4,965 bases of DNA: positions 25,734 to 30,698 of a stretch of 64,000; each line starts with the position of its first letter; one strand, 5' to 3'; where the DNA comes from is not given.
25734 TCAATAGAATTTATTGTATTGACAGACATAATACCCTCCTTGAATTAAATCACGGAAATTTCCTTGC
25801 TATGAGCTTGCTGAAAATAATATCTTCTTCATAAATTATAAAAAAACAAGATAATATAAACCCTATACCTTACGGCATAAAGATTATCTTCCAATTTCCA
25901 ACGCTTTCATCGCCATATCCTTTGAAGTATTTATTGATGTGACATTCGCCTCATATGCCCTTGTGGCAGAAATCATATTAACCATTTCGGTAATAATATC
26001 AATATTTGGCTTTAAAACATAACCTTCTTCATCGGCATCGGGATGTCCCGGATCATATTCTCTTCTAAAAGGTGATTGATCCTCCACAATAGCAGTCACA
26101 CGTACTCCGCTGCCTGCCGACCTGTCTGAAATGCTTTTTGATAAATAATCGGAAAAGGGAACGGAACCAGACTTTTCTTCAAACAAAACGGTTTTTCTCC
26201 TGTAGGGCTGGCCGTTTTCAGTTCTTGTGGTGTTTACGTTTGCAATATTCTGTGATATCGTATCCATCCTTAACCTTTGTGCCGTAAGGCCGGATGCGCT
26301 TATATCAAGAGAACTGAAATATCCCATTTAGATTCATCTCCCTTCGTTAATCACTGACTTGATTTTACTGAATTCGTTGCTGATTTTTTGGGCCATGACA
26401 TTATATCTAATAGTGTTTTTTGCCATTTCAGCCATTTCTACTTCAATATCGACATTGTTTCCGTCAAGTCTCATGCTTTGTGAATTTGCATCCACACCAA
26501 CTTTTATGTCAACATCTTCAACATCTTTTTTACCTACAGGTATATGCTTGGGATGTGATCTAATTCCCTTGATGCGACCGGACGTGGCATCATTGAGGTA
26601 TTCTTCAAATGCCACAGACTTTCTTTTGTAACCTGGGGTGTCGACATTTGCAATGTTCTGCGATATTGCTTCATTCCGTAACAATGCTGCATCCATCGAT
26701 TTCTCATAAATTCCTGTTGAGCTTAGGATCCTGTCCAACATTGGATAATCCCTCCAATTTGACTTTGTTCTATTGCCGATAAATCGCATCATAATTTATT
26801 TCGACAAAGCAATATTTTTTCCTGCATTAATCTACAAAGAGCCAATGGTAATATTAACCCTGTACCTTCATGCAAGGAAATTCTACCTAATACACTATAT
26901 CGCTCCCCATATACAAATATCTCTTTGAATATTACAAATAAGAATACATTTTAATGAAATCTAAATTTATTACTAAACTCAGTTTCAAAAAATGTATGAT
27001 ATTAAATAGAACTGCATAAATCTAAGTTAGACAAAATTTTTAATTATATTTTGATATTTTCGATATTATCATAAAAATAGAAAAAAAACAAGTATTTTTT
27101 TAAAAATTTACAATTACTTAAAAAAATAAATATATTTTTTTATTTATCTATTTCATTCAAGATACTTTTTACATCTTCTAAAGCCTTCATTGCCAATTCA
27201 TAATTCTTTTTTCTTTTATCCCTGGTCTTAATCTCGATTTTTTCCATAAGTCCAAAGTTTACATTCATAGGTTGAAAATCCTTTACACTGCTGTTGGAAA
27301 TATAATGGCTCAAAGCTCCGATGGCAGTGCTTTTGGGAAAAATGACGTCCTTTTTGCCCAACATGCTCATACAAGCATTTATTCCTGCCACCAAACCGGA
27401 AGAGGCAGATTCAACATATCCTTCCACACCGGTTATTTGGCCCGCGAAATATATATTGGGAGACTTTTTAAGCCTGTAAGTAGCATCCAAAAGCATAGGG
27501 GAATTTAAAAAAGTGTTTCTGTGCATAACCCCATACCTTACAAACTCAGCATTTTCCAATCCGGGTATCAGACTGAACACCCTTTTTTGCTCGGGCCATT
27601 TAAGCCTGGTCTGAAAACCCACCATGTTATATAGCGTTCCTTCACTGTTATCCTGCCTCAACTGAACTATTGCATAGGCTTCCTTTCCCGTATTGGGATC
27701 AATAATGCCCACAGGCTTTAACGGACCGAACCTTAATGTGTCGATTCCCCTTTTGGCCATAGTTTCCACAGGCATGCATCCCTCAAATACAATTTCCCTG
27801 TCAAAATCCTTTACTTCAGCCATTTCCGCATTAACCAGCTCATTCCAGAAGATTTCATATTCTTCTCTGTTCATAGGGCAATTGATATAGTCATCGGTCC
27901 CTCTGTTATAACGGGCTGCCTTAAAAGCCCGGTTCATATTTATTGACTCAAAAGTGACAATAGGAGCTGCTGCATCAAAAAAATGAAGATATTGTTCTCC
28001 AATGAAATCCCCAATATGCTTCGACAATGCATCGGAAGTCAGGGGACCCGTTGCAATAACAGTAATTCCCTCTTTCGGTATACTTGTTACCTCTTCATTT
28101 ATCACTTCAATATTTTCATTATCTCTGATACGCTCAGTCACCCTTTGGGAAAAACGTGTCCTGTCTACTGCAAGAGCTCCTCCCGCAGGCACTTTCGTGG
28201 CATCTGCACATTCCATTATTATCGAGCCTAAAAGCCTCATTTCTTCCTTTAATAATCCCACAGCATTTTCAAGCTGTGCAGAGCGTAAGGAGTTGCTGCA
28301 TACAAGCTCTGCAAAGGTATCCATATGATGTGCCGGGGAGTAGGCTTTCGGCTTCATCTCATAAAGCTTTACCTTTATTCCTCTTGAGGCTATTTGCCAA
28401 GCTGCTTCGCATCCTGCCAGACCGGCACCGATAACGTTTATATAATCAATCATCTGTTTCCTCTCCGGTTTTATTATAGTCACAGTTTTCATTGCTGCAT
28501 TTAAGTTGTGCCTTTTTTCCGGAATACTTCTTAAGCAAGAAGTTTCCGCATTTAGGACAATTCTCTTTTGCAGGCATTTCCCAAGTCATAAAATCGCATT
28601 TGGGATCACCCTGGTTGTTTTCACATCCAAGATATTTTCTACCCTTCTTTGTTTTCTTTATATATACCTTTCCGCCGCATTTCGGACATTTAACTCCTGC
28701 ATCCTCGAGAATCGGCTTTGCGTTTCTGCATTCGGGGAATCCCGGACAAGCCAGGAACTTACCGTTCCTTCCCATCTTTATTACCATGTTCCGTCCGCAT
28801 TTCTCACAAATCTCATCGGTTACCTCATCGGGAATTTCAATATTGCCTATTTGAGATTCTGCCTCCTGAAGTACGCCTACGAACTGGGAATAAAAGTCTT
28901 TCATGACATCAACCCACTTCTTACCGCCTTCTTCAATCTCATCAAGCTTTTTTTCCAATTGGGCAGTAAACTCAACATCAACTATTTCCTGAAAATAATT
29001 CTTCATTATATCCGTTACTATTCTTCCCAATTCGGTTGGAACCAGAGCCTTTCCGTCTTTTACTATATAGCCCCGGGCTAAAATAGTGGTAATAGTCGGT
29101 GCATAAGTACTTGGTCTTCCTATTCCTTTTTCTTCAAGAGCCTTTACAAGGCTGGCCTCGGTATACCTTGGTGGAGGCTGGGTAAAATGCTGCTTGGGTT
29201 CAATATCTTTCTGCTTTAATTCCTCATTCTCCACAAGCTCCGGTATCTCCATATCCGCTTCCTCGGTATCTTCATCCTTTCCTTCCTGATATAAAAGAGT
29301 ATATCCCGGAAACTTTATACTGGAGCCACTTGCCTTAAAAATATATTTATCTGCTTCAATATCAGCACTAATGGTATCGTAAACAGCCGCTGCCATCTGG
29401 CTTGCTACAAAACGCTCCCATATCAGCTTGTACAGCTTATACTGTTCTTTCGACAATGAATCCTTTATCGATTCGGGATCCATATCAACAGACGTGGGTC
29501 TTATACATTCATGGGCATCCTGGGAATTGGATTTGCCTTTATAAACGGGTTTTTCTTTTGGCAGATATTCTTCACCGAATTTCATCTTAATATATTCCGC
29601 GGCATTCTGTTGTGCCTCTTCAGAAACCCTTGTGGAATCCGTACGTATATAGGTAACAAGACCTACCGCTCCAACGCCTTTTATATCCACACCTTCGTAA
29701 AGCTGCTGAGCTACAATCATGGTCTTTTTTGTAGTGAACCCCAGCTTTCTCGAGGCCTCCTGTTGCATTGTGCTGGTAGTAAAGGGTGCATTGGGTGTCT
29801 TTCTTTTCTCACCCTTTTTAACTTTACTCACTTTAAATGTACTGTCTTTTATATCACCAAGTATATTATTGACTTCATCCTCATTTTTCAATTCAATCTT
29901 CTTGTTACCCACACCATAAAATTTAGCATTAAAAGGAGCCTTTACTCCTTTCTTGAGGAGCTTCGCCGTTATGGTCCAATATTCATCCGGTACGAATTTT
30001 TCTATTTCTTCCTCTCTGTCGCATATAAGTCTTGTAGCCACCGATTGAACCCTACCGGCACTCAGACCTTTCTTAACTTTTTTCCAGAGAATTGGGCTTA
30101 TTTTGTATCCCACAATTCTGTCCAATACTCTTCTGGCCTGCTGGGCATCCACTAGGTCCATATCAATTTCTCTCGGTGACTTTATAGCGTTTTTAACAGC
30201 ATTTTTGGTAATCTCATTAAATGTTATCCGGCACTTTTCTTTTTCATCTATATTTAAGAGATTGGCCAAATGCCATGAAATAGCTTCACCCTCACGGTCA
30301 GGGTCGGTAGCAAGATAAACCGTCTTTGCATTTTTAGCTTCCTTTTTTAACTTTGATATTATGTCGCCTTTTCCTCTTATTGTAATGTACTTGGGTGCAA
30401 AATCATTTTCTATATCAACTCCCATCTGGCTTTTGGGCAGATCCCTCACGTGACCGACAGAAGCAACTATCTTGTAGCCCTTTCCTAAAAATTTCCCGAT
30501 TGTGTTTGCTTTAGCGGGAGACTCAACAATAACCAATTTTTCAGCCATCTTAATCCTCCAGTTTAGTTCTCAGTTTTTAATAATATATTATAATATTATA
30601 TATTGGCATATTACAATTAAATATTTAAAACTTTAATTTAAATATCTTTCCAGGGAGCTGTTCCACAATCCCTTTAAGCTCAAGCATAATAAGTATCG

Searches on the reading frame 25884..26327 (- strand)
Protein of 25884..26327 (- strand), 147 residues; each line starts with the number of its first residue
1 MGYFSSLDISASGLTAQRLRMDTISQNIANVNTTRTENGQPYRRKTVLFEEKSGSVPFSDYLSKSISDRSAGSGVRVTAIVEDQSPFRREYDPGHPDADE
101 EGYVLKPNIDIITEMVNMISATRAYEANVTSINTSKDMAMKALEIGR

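Call 46: search_protein_families(library=pfam, proteins=[window:25884-26327:-], max_evalue=0.00001)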
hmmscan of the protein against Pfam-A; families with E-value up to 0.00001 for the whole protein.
window:25884-26327:- (147 aa): 2 families
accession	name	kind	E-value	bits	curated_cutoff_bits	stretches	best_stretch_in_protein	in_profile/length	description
PF06429.18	Flg_bbr_C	-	4.7e-14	52.1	23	1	101-144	2-45/46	Flagellar basal body rod FlgEFG protein C-terminal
PF00460.25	Flg_bb_rod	-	6.7e-09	36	20.7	1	7-35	1-29/31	Flagella basal body rod protein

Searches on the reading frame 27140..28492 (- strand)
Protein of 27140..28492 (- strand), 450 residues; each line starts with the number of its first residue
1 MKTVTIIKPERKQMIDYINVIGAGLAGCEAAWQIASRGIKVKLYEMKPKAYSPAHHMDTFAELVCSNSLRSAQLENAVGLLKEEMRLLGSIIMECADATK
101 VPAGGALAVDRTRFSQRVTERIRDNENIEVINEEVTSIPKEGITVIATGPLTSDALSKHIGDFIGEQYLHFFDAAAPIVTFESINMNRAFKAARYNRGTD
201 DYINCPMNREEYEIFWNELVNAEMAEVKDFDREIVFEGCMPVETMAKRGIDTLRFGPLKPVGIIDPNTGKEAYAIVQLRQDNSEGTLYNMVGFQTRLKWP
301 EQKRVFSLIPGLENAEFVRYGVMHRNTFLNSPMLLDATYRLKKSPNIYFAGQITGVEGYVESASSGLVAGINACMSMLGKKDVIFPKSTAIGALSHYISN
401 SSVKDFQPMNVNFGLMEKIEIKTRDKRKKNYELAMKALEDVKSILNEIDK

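Call 46: search_protein_families(library=pfam, proteins=[window:27140-28492:-], max_evalue=0.00001)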
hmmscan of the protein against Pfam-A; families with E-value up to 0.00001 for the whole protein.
window:27140-28492:- (450 aa): 1 family
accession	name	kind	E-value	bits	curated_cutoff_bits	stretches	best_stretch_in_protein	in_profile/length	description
PF01134.28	GIDA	-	2.3e-107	359.9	22.1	1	18-380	2-390/391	Glucose inhibited division protein A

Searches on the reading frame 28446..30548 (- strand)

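Call 15: search_protein_families(library=pfam, proteins=[window:28446-30548:-])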
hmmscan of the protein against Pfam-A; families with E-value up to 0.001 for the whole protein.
window:28446-30548:- (700 aa): 4 families
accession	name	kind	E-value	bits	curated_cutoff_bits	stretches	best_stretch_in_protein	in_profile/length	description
PF01131.25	Topoisom_bac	-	2e-134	449.1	35.1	1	128-550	2-411/411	DNA topoisomerase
PF01396.24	Zn_ribbon_Top1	-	3e-25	88.1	32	2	579-614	2-37/39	Topoisomerase DNA binding C4 zinc finger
PF01751.28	Toprim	-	1.4e-23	83.3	23.1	1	4-113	1-96/96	Toprim domain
PF13408.12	Zn_ribbon_recom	-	0.00037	21.2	25.3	1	619-655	6-43/58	Recombinase zinc beta ribbon domain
